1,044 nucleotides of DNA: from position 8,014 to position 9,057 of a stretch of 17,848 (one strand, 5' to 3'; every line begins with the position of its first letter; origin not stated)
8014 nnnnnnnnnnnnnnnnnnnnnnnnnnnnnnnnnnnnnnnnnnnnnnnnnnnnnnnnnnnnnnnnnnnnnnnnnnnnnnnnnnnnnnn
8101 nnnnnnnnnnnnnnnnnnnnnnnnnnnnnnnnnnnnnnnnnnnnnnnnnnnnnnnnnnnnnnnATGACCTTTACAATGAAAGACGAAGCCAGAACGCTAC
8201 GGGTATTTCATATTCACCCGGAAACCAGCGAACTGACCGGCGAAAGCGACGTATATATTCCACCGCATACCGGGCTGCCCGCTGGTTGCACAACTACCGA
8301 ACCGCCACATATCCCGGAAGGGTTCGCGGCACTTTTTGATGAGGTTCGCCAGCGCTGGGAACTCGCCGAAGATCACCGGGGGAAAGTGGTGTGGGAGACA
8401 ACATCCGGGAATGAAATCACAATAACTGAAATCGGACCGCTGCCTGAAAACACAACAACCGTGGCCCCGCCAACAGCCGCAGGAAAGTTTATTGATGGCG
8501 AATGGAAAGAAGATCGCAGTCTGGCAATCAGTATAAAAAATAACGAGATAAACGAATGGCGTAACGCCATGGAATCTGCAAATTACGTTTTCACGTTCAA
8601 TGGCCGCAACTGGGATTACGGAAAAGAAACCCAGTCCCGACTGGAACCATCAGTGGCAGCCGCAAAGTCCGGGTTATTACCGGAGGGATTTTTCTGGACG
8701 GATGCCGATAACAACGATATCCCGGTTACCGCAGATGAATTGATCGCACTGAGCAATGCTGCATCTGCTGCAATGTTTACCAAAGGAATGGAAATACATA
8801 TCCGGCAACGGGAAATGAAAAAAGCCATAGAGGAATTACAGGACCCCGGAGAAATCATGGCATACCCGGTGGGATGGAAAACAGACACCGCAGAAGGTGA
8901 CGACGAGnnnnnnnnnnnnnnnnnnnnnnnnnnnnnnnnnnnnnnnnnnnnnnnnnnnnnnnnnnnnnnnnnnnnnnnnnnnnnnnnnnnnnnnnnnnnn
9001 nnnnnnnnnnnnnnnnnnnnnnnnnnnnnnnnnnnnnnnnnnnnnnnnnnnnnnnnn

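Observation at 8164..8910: Tail-fibre chaperone with a lambda Tfa N-terminal domain fused to an unrelated C-terminal domain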

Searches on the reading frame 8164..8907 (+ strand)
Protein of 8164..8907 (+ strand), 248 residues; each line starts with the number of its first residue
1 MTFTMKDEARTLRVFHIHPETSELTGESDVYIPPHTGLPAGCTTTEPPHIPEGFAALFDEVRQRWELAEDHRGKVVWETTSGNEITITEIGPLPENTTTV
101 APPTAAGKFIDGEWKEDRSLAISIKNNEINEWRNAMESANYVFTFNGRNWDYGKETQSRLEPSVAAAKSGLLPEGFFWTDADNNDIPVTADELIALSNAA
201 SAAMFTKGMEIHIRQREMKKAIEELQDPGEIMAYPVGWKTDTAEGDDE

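Call 3: search_protein_families(library=pfam, proteins=[window:8164-8907:+], max_evalue=1)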
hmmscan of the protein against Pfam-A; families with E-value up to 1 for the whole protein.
window:8164-8907:+ (248 aa): 1 family
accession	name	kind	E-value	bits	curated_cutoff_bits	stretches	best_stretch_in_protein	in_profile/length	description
PF14301.12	DUF4376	-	2.6e-18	66.9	25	1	125-227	6-98/106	Domain of unknown function (DUF4376)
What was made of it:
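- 8515..8883 (+): C-terminal DUF4376 module (aa 118-240; Pfam match aa 125-227 = nt 8536-8844), occupying the position of the canonical helical Tfa C-domain. Pfam PF14301, E 2.6e-18 (call 3).
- On DUF4376 (PF14301) fibre-associated proteins: 66.9 bits against a cut-off of 25, aa 125-227 matching profile positions 6-98 of 106 (call 3).
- C-domain: Pfam DUF4376 well above the gathering score (call 3).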

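Call 4: search_protein_families(library=phrogs, proteins=[window:8164-8907:+], max_evalue=0.01)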
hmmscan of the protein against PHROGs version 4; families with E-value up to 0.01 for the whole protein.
window:8164-8907:+ (248 aa): 12 families
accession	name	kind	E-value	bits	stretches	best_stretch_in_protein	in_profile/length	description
phrog_1807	-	tail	3e-68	231.1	1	2-239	3-240/241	tail fiber protein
phrog_11571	-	tail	3.4e-59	201.5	1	121-240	103-222/223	tail fiber protein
phrog_7703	-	unknown function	1.6e-49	169.9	1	43-239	82-266/268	-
phrog_1141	-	tail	7.8e-49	167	1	124-239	77-192/194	tail fiber protein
phrog_105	-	tail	3.9e-43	148.5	1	1-134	12-145/239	tail fiber assembly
phrog_15942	-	unknown function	1.5e-28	99.9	1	172-240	1-69/70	-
phrog_7290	-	tail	1.6e-28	100.1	1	1-100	7-107/112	tail fiber assembly protein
phrog_15280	-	unknown function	2.5e-17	64.1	1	8-113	14-119/143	-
phrog_2837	-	tail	7.9e-09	36.5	1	99-239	56-198/202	tail protein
phrog_28103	-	unknown function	3.1e-07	31.1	1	38-133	147-247/316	-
phrog_3916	-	tail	2.8e-05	25.2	1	61-136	52-127/177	tail fiber assembly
phrog_3811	-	unknown function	0.001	19.8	1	124-225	88-185/200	-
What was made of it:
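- On phrog_1807 / Pfam architecture Caudo_TAP_N + DUF4376: phrog_1807 covers aa 2-239 against profile positions 3-240 of 241, E 3e-68 (call 4).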

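Call 5: search_protein_families(library=ncbifam, proteins=[window:8164-8907:+], max_evalue=0.1)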
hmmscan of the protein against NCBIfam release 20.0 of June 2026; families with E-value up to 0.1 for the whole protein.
window:8164-8907:+ (248 aa): 0 families

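Call 6: search_solved_structures(query=window:8164-8907:+, max_evalue=10, show_alignments=3)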
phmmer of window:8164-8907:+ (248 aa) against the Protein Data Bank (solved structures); distinct sequences matched with E-value up to 10: 1.
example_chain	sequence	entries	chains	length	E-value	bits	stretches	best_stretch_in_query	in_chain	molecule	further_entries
4gl8_A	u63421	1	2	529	1.2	11.6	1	106-153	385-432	Oligopeptide ABC transporter OppAIV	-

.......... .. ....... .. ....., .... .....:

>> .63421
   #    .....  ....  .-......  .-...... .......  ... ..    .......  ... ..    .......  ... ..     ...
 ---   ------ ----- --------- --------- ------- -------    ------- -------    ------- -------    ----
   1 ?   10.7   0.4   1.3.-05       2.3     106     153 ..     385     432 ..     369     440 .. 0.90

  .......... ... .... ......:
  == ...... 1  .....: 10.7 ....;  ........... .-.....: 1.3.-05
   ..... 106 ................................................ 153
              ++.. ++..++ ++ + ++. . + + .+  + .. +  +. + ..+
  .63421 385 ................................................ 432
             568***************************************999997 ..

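Call 8: search_dna_similar(query=window:8164-8907:+, collection=phages, mode=protein, max_rows=40)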
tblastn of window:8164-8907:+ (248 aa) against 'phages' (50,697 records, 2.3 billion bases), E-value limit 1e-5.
Records with a match: 442; places in all: 443; records where one place covers at least 80% of the query: 21.
Best place of each record, by identity: 60-80% 15; <60% 427.
By first word of the organism name: Escherichia 241; Ralstonia 47; Enterobacteria 25; Shigella 21; Salmonella 20; Yersinia 20; Klebsiella 18; Tequatrovirus 14; Citrobacter 9; Erwinia 5; and 13 more.
By host as written in the record: Escherichia coli 87; - 59; Ralstonia solanacearum 41; Klebsiella pneumoniae 16; Yersinia pestis EV76-CN 14; Escherichia coli str. K-12 substr. MG1655 12; Escherichia coli O157:H7 10; Escherichia sp. 9; and 110 more.
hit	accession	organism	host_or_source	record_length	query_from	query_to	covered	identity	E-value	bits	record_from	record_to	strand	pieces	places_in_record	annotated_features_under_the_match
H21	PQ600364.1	Escherichia phage phiSTEC1589-Stx1c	Escherichia sp.; serotype: O112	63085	121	238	48%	72.0%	2e-50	182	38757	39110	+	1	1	tail fiber protein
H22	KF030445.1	Escherichia phage 1720a-02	Escherichia coli strain O174:H21 ...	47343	121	238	48%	71.2%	2e-49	179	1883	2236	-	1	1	tail fiber protein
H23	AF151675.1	Enterobacteria phage P-EibD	Escherichia coli ECOR-9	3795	121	238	48%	69.5%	3e-48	175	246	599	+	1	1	orf-191D: ORF-191D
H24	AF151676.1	Enterobacteria phage P-EibE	Escherichia coli ECOR-9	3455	121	238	48%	69.5%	7e-48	174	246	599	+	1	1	orf-191E: ORF-191E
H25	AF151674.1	Enterobacteria phage P-EibC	Escherichia coli ECOR-9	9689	121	238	48%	69.5%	7e-48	174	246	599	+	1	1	orf-191C: ORF-191C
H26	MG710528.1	Escherichia phage GER2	Escherichia coli O117:H7 strain 23169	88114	125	237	46%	72.6%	3e-48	176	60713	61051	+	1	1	tail fiber protein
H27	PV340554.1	Escherichia phage PhiR12_5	Escherichia coli C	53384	121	237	47%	70.1%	4e-48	175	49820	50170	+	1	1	hypothetical protein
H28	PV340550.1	Escherichia phage PhiR12_2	Escherichia coli str. K-12 substr. ...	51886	121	237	47%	70.1%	1e-47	174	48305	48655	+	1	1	hypothetical protein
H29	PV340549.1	Escherichia phage PhiR12_1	Escherichia coli str. K-12 substr. ...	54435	121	237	47%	70.1%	1e-47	174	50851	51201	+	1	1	hypothetical protein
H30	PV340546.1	Escherichia phage PhiR5_2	Escherichia coli str. K-12 substr. ...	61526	121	237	47%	69.2%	1e-46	171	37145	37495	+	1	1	tail fiber assembly protein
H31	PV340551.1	Escherichia phage PhiR12_2_star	Escherichia coli C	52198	121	237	47%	69.2%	2e-46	170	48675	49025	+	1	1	tail fiber assembly protein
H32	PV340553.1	Escherichia phage PhiR12_4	Escherichia coli C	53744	121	237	47%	69.2%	2e-46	170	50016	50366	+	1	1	tail fiber assembly protein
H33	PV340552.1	Escherichia phage PhiR12_3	Escherichia coli ECOR13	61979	121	238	48%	68.6%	5e-49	177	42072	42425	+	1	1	hypothetical protein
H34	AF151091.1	Enterobacterial phage P-EibA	Escherichia coli ECOR-9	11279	125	237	46%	71.7%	5e-46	169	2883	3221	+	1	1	orf-191A: ORF-191A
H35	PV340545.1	Escherichia phage PhiR5_1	Escherichia coli C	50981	124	237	46%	70.2%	2e-46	171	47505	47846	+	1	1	tail fiber assembly protein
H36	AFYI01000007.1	Salmonella enterica subsp. enterica serovar Infantis str. ...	Homo sapiens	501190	1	239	96%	31.7%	5e-30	123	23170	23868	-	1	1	hypothetical protein | phage tail fiber repeat protein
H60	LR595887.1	Peduovirus P24A7b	-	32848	1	117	47%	48.7%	4e-29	120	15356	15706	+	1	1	Phage tail fiber assembly protein @ Phage tail fiber assembly ... | Phage tail fiber protein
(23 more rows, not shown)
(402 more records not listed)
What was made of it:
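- The two halves have separate relatives (call 8).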

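Call 15: get_annotated_region(hit=H60, flank=3500)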
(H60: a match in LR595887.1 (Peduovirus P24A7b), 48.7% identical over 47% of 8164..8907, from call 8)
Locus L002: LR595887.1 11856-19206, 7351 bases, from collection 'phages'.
description: Escherichia virus P2_4A7b genome assembly, chromosome: 1.
organism: Peduovirus P24A7b (NCBI taxid 2844219)
taxonomy: Viruses; Duplodnaviria; Heunggongvirae; Uroviricota; Caudoviricetes; Peduoviridae; Peduovirus
host: -; source: -; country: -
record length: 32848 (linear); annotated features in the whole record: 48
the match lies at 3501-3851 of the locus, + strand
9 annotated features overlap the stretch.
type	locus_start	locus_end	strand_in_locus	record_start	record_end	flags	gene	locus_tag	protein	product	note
CDS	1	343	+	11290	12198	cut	-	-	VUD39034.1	Baseplate assembly protein J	-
CDS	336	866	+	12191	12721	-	-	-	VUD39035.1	Tail protein I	-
CDS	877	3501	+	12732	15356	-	-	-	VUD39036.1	Phage tail fiber protein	-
CDS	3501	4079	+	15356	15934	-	-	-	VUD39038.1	Phage tail fiber assembly protein @ Phage tail fiber assembly protein, TfaP/TfaQ type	-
CDS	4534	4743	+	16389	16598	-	-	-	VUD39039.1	hypothetical protein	-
CDS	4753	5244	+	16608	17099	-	-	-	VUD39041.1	hypothetical protein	-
CDS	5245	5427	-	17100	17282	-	-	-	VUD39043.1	hypothetical protein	-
CDS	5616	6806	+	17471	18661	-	-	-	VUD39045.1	Major tail sheath protein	-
CDS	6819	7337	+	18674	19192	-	-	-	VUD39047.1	Major tail tube protein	-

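Call 20: search_protein_families(library=pfam, proteins=[L002:3501-4076:+], max_evalue=1)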
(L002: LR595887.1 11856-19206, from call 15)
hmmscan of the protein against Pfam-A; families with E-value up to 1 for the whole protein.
L002:3501-4076:+ (192 aa): 4 families
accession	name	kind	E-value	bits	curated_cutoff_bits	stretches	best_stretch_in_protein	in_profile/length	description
PF02413.22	Caudo_TAP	-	8.7e-40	136.3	22.1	1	72-192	1-131/131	Caudovirales tail fibre assembly protein, lambda gpK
PF15552.11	DUF4657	-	0.021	15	27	1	148-179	212-243/296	Domain of unknown function (DUF4657)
PF16778.10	Phage_tail_APC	-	0.042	14.1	26.6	1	121-191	7-59/60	Phage tail assembly chaperone protein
PF21207.3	GLOD4_N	-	0.21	11.8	27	1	55-80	8-31/42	Glyoxalase domain-containing protein 4, N-terminal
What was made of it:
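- Mu U, P2 G and lambda Tfa hit Caudo_TAP only, and this ORF hits DUF4376 only, even at E <= 1 (calls 3, 20).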
